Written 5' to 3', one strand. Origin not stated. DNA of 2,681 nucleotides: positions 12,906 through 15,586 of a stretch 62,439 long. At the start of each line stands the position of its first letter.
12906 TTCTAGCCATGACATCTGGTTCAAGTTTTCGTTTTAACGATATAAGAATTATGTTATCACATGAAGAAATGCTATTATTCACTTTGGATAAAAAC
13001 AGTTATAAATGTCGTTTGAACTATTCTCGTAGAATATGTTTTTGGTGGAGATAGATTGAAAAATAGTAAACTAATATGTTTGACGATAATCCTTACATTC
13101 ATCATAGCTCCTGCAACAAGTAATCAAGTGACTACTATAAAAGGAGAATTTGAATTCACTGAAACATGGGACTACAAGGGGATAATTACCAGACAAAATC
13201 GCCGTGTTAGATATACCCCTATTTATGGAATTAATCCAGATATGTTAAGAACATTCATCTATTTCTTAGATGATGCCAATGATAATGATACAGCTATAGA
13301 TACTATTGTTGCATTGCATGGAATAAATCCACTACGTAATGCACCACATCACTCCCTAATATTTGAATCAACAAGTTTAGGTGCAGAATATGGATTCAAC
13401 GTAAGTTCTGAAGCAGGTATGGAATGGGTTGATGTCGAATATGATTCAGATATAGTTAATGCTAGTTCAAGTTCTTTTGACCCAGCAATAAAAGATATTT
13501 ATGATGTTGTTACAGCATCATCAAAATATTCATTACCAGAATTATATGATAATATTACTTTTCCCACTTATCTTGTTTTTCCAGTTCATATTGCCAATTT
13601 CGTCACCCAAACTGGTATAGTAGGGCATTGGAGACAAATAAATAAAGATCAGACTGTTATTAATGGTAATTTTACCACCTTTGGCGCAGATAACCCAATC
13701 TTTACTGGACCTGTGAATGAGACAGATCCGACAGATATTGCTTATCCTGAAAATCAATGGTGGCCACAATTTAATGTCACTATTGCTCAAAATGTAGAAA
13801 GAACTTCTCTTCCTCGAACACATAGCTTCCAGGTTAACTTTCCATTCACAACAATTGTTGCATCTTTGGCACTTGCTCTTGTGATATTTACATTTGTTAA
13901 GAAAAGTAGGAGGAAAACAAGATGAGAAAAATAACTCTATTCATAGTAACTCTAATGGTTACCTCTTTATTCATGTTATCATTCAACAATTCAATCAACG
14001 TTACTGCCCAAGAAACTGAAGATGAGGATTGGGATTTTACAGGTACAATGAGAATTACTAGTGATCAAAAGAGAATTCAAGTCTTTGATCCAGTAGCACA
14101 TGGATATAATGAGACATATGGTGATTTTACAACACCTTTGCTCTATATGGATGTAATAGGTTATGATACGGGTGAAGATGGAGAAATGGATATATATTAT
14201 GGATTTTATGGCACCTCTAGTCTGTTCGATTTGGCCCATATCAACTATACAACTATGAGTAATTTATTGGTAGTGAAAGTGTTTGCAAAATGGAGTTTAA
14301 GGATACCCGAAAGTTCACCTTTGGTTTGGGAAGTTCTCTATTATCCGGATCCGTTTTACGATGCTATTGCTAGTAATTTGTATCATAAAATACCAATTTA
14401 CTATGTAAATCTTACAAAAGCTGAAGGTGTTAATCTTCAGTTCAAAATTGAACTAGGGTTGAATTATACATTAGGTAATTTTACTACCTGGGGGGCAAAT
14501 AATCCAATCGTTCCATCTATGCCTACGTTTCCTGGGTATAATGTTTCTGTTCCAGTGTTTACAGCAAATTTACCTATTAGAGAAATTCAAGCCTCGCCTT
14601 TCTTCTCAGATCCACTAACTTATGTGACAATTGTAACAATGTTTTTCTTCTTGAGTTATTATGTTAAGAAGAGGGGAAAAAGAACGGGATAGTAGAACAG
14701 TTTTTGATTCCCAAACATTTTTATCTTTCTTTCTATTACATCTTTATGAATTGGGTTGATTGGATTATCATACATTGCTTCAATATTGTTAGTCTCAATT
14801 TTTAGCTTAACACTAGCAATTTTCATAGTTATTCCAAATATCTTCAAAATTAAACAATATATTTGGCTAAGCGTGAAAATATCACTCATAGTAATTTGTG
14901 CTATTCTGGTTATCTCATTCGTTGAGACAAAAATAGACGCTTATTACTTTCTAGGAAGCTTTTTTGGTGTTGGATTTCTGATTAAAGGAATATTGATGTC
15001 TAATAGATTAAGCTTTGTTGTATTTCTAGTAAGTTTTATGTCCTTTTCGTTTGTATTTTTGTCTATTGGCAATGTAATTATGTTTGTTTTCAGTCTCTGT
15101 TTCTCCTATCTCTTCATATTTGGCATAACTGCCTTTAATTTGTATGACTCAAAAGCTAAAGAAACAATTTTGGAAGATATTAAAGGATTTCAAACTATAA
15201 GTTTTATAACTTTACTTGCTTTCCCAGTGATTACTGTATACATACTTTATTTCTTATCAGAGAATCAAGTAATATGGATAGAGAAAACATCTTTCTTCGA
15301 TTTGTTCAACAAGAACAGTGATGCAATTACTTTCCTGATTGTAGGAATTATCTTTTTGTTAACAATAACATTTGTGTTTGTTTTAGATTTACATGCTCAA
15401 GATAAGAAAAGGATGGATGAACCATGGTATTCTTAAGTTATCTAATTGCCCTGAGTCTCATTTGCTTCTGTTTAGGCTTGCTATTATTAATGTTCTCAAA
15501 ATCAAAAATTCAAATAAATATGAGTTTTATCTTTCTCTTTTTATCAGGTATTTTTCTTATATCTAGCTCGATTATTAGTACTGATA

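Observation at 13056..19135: Orphan complex-I/Mrp-like membrane module with apparently dead proton-channel residues, co-operonic with two secreted glycoproteins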

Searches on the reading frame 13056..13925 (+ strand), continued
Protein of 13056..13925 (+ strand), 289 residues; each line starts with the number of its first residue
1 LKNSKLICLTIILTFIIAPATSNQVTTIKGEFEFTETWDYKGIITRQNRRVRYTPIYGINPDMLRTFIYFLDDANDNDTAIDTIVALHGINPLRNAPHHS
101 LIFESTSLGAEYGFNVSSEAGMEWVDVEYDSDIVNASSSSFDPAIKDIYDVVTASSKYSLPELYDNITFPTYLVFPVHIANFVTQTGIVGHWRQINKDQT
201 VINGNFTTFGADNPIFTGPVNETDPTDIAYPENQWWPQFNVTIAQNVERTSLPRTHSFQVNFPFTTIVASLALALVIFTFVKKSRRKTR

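Call 63: fold_search(model_id=the predicted structure, library=pdb)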
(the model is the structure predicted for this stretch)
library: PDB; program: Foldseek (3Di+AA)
matches with E <= 10: 46; with E <= 0.001: 0
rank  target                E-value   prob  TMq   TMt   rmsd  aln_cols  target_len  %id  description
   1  9hcj_D0               8.9e-01  0.03  0.15  0.05  20.8       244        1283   14  D. discoideum nuclear pore complex (released 2024-12-25)
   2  5nqz_A                2.0e+00  0.03  0.09  0.10   8.8        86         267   14  Structure of a fHbp(V1.1):PorA(P1.16) chimera. Fusion at fHbp position 309. (released 2018-02-28)
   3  7zht_A                2.2e+00  0.02  0.08  0.05  17.6       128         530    9  Leishmania donovani Glucose 6-Phosphate Dehydrogenase apo form (released 2022-12-14)
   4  5gif                  2.6e+00  0.08  0.12  0.16  12.1        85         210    6  Crystal Structure of Drosophila melanogaster E47D Dopamine N-Acetyltransferase in Binary Complex with Acetyl-CoA (released 2017-07-05)
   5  8f5o_E                3.1e+00  0.04  0.16  0.06  12.6       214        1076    4  Structure of Leishmania tarentolae IFT-A (state 1) (released 2022-12-21)
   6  7xhp_F                3.3e+00  0.03  0.12  0.08   9.5       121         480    8  Structure of a Glucose 6-Phosphate Dehydrogenase from Zymomonas mobilis (released 2023-02-22)
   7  6fkn_D                3.4e+00  0.02  0.15  0.10  17.5       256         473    7  Drosophila Plexin A in complex with Semaphorin 1b (released 2019-02-06)
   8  2hd3_A                3.6e+00  0.07  0.14  0.29   5.9        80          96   10  Crystal Structure of the Ethanolamine Utilization Protein EutN from Escherichia coli, NESG Target ER316 (released 2006-08-15)
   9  6r2h_B                4.1e+00  0.02  0.15  0.20  14.5       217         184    4  Crystal structure of Apo PinO from Porphyromonas gingivitis (released 2020-01-15)
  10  5inj                  4.3e+00  0.02  0.08  0.07  15.1       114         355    5  Crystal Structure of Prenyltransferase PriB Ternary Complex with L-Tryptophan and Dimethylallyl thiolodiphosphate (DMSPP (released 2016-05-11)
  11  6fkn_B                4.3e+00  0.01  0.16  0.10  17.4       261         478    8  Drosophila Plexin A in complex with Semaphorin 1b (released 2019-02-06)
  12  9ux0_C                4.6e+00  0.04  0.10  0.18  25.9       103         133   10  Crystal structure of the virulence effector VepA in complex with its secretion chaperone VecA (released 2025-06-25)
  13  5nqy                  4.6e+00  0.02  0.10  0.11   8.7        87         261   10  Structure of a fHbp(V1.4):PorA(P1.16) chimera. Fusion at fHbp position 309. (released 2018-02-28)
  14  5eln_D                4.8e+00  0.03  0.13  0.09  14.4       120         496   11  Crystal Structure of Lysyl-tRNA Synthetase from Cryptosporidium parvum complexed with L-lysine (released 2016-11-16)
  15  8rgh_C                5.4e+00  0.02  0.16  0.11  15.0       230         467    6  Structure of dynein-2 intermediate chain DYNC2I1 (WDR60) in complex with the dynein-2 heavy chain DYNC2H1. (released 2024-03-20)
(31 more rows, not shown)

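Call 74: search_solved_structures(query=L018:8232-9713:+, max_evalue=0.01, show_alignments=1)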
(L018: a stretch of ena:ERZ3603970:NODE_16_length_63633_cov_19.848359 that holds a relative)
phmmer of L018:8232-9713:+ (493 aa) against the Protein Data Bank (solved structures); distinct sequences matched with E-value up to 0.01: 6.
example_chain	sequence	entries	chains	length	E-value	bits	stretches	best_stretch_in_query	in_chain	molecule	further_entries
6u8y_H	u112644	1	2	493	1.3e-07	34.7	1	11-490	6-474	NADH dehydrogenase subunit N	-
6tjv_D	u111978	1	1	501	1.5e-07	34.5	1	13-398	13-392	NADH dehydrogenase subunit 4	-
6u8y_X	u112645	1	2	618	1.2e-06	31.5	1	84-488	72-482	NADH dehydrogenase subunit M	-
7qru_D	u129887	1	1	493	0.00013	24.8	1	11-423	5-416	Na+/H+ antiporter subunit D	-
7d3u_D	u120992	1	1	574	0.0027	20.5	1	10-436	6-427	Monovalent Na+/H+ antiporter subunit D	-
6hum_B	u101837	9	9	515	0.0053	19.5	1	59-405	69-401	NAD(P)H-quinone oxidoreductase subunit 2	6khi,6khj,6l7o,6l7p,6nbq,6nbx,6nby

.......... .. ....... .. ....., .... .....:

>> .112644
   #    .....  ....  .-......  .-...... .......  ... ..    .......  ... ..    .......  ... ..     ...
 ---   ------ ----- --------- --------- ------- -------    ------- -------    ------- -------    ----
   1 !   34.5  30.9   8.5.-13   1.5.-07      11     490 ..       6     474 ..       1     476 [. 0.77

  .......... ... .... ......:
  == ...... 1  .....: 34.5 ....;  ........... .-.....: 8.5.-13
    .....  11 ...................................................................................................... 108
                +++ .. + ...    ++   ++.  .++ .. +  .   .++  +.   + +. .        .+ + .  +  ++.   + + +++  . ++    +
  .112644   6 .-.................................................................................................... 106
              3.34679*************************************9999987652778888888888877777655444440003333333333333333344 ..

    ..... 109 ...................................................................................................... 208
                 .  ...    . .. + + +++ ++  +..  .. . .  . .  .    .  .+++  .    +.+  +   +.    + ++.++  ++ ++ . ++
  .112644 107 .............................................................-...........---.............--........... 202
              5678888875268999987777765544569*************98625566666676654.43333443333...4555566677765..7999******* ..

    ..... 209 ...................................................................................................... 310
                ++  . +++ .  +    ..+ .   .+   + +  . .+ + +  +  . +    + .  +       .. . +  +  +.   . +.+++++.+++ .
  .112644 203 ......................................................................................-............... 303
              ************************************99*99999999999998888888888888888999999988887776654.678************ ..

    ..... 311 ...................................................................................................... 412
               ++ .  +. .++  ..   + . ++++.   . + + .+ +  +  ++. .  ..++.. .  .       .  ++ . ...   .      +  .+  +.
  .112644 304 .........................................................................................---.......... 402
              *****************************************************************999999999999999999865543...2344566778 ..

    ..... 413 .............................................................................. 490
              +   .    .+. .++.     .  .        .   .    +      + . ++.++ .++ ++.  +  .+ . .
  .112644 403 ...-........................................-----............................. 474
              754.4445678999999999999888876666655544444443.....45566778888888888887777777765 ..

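Call 88: find_encoding_contigs(protein=P0078, flank=10000, max_places=2)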
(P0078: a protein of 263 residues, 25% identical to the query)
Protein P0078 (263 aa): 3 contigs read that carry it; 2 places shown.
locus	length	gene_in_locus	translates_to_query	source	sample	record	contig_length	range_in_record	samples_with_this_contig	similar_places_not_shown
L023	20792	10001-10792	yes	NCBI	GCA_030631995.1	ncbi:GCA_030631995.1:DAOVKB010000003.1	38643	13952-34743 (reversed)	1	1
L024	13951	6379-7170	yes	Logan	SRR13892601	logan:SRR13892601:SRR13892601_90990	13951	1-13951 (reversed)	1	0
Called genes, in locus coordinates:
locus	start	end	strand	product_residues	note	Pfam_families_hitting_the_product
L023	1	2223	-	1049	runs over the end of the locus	-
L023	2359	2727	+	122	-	PF02680:DUF211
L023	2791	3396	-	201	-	PF01558:POR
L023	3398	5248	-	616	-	PF01855:POR_N, PF12797:Fer4_2 (faint), PF02775:TPP_enzyme_C, PF12837:Fer4_6 (faint), PF14697:Fer4_21 (weak), PF12838:Fer4_7 (weak), PF00037:Fer4 (weak)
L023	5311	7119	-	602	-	PF00664:ABC_membrane, PF00005:ABC_tran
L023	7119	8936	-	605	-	PF00664:ABC_membrane, PF00005:ABC_tran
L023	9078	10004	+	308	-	-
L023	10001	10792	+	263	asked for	-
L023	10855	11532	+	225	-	-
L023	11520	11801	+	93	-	-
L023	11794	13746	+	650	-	-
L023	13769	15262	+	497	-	PF00361:Proton_antipo_M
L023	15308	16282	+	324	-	PF00348:polyprenyl_synt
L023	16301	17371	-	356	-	PF01658:Inos-1-P_synth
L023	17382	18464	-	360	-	PF07994:NAD_binding_5 (faint), PF01658:Inos-1-P_synth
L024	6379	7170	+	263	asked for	-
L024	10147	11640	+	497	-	PF00361:Proton_antipo_M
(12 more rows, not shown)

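Call 89: find_encoding_contigs(protein=P0077, flank=10000, max_places=1)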
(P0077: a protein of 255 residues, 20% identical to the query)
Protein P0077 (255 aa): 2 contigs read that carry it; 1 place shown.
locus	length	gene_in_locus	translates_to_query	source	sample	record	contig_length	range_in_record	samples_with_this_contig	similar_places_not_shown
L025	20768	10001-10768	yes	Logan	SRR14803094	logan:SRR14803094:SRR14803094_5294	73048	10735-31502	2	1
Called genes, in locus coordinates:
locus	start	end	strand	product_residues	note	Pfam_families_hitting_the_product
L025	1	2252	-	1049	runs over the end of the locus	-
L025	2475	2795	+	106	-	PF02680:DUF211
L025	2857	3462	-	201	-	PF01558:POR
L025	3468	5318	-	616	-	PF01855:POR_N, PF12797:Fer4_2 (faint), PF02775:TPP_enzyme_C, PF12837:Fer4_6 (faint), PF14697:Fer4_21 (weak), PF12838:Fer4_7, PF00037:Fer4 (weak)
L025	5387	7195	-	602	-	PF00664:ABC_membrane, PF00005:ABC_tran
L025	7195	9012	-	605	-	PF00664:ABC_membrane, PF00005:ABC_tran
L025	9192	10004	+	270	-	-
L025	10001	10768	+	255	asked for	-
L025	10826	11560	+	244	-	-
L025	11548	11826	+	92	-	-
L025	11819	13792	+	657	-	-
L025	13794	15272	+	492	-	PF00361:Proton_antipo_M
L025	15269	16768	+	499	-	PF00361:Proton_antipo_M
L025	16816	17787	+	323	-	PF00348:polyprenyl_synt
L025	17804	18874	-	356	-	PF01658:Inos-1-P_synth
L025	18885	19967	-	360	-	PF01658:Inos-1-P_synth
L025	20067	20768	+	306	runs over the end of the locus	PF01073:3Beta_HSD, PF01370:Epimerase, PF04321:RmlD_sub_bind, PF16363:GDP_Man_Dehyd, PF02719:Polysacc_synt_2, PF07993:NAD_binding_4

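Call 94: fold_search(model_id=the predicted structure, library=viral)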
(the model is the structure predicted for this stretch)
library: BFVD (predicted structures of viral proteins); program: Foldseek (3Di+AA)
matches with E <= 10: 87; with E <= 0.001: 0
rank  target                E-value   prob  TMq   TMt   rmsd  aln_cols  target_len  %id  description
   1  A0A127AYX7            1.0e-01  0.25  0.16  0.29  19.7       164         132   10  Uncharacterized protein [Bacillus phage SP-15]
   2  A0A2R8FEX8            6.2e-01  0.20  0.13  0.16  11.7       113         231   11  F-box domain-containing protein [Brazilian cedratvirus IHUMI]
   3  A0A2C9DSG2            7.0e-01  0.04  0.14  0.11  18.4       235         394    9  Uncharacterized protein [Western grey kangaroopox virus]
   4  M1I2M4                7.4e-01  0.23  0.13  0.33   7.2        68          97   10  (no name in the UniProt tables at hand)
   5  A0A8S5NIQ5            1.2e+00  0.11  0.20  0.31   6.5       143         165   10  Single stranded DNA binding protein [Siphoviridae sp. ctsMn4]
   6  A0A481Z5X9            1.4e+00  0.04  0.10  0.10  14.3        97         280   10  F-box and regulator of chromosome condensation repeat protein (Fragment) [Pithovirus LCPAC202]
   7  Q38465                1.5e+00  0.12  0.14  0.21  10.6        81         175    9  URF 3 [Halobacterium phage phiH]
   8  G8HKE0                1.6e+00  0.02  0.13  0.10  27.1       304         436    7  DNA polymerase processivity subunit [Infectious laryngotracheitis virus]
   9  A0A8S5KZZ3            2.2e+00  0.02  0.11  0.08  30.6       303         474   11  Maturation protein [ssRNA phage SRR5208570_3]
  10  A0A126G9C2            2.3e+00  0.01  0.10  0.07  25.0       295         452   10  (no name in the UniProt tables at hand)
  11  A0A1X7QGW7            2.4e+00  0.15  0.15  0.23  11.7        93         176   16  (no name in the UniProt tables at hand)
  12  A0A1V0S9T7            2.4e+00  0.03  0.15  0.19  18.5       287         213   12  Uncharacterized protein [Catovirus CTV1]
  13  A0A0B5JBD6            3.6e+00  0.08  0.10  0.11   9.3        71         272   14  AAA+ ATPase [Pandoravirus inopinatum]
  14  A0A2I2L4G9            3.8e+00  0.04  0.09  0.24  13.7        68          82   13  Uncharacterized protein [Orpheovirus IHUMI-LCC2]
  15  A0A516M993            4.0e+00  0.01  0.16  0.17  23.0       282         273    8  (no name in the UniProt tables at hand)
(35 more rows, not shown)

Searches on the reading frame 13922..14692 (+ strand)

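Call 3: search_protein_families(library=pfam, proteins=[window:13922-14692:+], max_evalue=1)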
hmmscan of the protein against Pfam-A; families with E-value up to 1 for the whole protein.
window:13922-14692:+ (256 aa): 0 families

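Call 4: search_protein_families(library=ncbifam, proteins=[window:13922-14692:+], max_evalue=1)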
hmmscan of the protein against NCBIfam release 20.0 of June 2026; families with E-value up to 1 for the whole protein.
window:13922-14692:+ (256 aa): 1 family
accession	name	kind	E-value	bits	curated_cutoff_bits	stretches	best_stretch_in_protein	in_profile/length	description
NF046017.1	ZmpA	exception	0.012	12.8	3000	1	2-58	15-71/2052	zinc metalloprotease A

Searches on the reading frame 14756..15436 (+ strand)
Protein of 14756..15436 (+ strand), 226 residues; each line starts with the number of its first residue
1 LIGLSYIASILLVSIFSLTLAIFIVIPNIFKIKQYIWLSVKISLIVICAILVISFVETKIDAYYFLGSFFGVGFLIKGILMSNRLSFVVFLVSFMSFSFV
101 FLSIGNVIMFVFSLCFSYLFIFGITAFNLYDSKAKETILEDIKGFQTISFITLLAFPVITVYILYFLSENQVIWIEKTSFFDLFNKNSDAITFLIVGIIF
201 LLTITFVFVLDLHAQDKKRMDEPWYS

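Call 3: search_protein_families(library=pfam, proteins=[window:14756-15436:+], max_evalue=1)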
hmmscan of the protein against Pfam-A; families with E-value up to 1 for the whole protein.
window:14756-15436:+ (226 aa): 0 families

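Call 4: search_protein_families(library=ncbifam, proteins=[window:14756-15436:+], max_evalue=1)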
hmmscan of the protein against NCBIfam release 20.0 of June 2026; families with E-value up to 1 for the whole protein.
window:14756-15436:+ (226 aa): 0 families

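Call 51: find_homologous_proteins(query=A7, max_evalue=0.01)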
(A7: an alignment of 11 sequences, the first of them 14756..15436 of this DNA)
Query A7 (11 sequences) (226 aa, profile of the alignment): 38 proteins with E <= 0.01 among 8000 candidates.
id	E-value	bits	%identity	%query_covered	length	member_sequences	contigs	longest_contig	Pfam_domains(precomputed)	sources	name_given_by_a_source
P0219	2.9e-92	326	88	100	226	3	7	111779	-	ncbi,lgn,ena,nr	ncbi:MAG: hypothetical protein GPJ50_10840 [Candidatus Heimdallarchaeota archaeon]|nr:hypothetical p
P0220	2.3e-91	324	93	100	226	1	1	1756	-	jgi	-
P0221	2.7e-91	323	87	100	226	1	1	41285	-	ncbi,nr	ncbi:MAG: hypothetical protein GPJ51_06250 [Candidatus Heimdallarchaeota archaeon]|nr:hypothetical p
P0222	7.8e-91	322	93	100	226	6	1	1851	-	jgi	-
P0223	1.5e-89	318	86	100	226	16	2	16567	-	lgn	-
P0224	2.5e-89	317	86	100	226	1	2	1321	-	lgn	-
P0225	1.1e-88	315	86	100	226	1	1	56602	-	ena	-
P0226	2.2e-88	314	85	100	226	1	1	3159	-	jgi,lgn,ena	-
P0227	1.7e-87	311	71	100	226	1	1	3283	-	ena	-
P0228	3.0e-87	310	72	100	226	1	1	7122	-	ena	-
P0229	1.1e-86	308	69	100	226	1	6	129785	-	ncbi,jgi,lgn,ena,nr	ncbi:MAG: hypothetical protein HeimAB125_21830 [Candidatus Heimdallarchaeota archaeon AB_125]|nr:MAG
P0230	2.9e-86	307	69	100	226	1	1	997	-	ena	-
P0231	3.0e-86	307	70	100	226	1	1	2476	-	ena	-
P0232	3.8e-86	306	70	100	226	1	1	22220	-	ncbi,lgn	-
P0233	1.6e-84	301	68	100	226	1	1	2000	-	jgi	jgi:hypothetical protein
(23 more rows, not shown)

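Call 64: predict_structure(alignment_id=A8)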
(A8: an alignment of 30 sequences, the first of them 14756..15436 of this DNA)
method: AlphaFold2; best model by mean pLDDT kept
length: 226 residues; sequences in the alignment: 30
mean_pLDDT: 70.8   pTM: 0.62
mean pLDDT of the five models: 70.8, 68.4, 60.4, 51.6, 48.3
residues with pLDDT >= 90: 0; 70-90: 122; 50-70: 88; < 50: 16
segments of 3 or more residues with pLDDT < 50: 130-142
pLDDT, mean of each block of 10 residues (from residue 1): 74 87 81 77 86 81 85 82 71 84 78 73 60 44 55 66 69 57 66 71 67 56 52
secondary structure, 60 per line:
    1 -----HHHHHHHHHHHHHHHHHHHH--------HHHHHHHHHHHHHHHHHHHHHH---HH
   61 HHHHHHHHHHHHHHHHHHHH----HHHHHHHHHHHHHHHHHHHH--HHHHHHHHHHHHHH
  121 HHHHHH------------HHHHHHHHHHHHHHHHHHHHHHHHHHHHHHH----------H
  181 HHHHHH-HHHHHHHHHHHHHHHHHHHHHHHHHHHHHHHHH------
elements in order: H6-25 H34-55 H59-80 H85-104 H107-126 H139-169 H180-186 H188-220

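Call 66: fold_search(model_id=the predicted structure, library=pdb)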
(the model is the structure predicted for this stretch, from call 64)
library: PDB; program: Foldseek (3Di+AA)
matches with E <= 10: 156; with E <= 0.001: 0
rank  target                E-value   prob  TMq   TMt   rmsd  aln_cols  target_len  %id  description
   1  7p63_J                9.2e-01  0.69  0.36  0.48  13.8       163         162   10  Complex I from E. coli, DDM/LMNG-purified, under Turnover at pH 6, Closed state (released 2022-09-21)
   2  9buc_R                1.2e+00  0.23  0.28  0.20  10.7       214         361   12  Human calcitonin Receptor in complex with Gs and cagrilintide in the bypass conformation (repeat) (released 2025-04-23)
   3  7psm_A                1.2e+00  0.14  0.19  0.08  22.1       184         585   11  S. cerevisiae Atm1 in MSP1D1 nanodiscs with bound AMP-PNP and Mg2+ (released 2021-12-29)
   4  9hhk                  1.8e+00  0.12  0.22  0.24  16.4       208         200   11  Crystal structure of human TRF1 TRFH domain in complex with compound 2 (released 2025-12-03)
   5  9hf8                  1.9e+00  0.12  0.22  0.25  16.4       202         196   12  Crystal structure of human TRF1 TRFH domain in complex with compound 4 (released 2025-11-26)
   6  6wlb_A                2.2e+00  0.07  0.16  0.07  17.2       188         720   14  Structure of homotrimeric poplar cellulose synthase isoform 8 (released 2020-07-22)
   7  6gn0_D                2.3e+00  0.08  0.19  0.19  18.4       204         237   12  Exoenzyme S from Pseudomonas aeruginosa in complex with human 14-3-3 protein beta, tetrameric crystal form (released 2018-09-26)
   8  7f3t_A                2.3e+00  0.06  0.17  0.13  20.9       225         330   12  Cryo-EM structure of human TMEM120A in the CoASH-bound state (released 2021-06-30)
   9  1a17                  2.4e+00  0.08  0.18  0.23  18.0       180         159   10  TETRATRICOPEPTIDE REPEATS OF PROTEIN PHOSPHATASE 5 (released 1998-04-29)
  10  7vvo_R                2.5e+00  0.14  0.29  0.24  11.4       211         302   13  PTH-bound human PTH1R in complex with Gs (class5) (released 2022-08-03)
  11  5wfx_B                2.5e+00  0.09  0.19  0.19  16.9       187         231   10  Structural basis for the interaction of 14-3-3beta with Tricarboxylic Acid Cycle intermediate Malate (released 2018-05-16)
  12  6khj_G                2.8e+00  0.21  0.29  0.37  15.0       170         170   16  Supercomplex for electron transfer (released 2020-02-12)
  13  8e9i_J                2.8e+00  0.16  0.27  0.27  15.3       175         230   14  Mycobacterial respiratory complex I, semi-inserted quinone (released 2022-10-12)
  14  7xge_A                2.8e+00  0.09  0.17  0.22  18.5       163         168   12  Crystal structure of MCL-1 in complex with computationally designed inhibitor protein (released 2022-07-20)
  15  8ffv_D                2.9e+00  0.11  0.23  0.15  15.4       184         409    8  Cryo-EM structure of the GR-Hsp90-FKBP52 complex (released 2023-11-01)
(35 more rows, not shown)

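Call 75: search_solved_structures(query=A8, max_evalue=10, show_alignments=2)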
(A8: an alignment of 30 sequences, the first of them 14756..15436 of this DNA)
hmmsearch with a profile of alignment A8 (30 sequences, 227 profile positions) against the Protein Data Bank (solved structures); distinct sequences matched with E-value up to 10: 0.
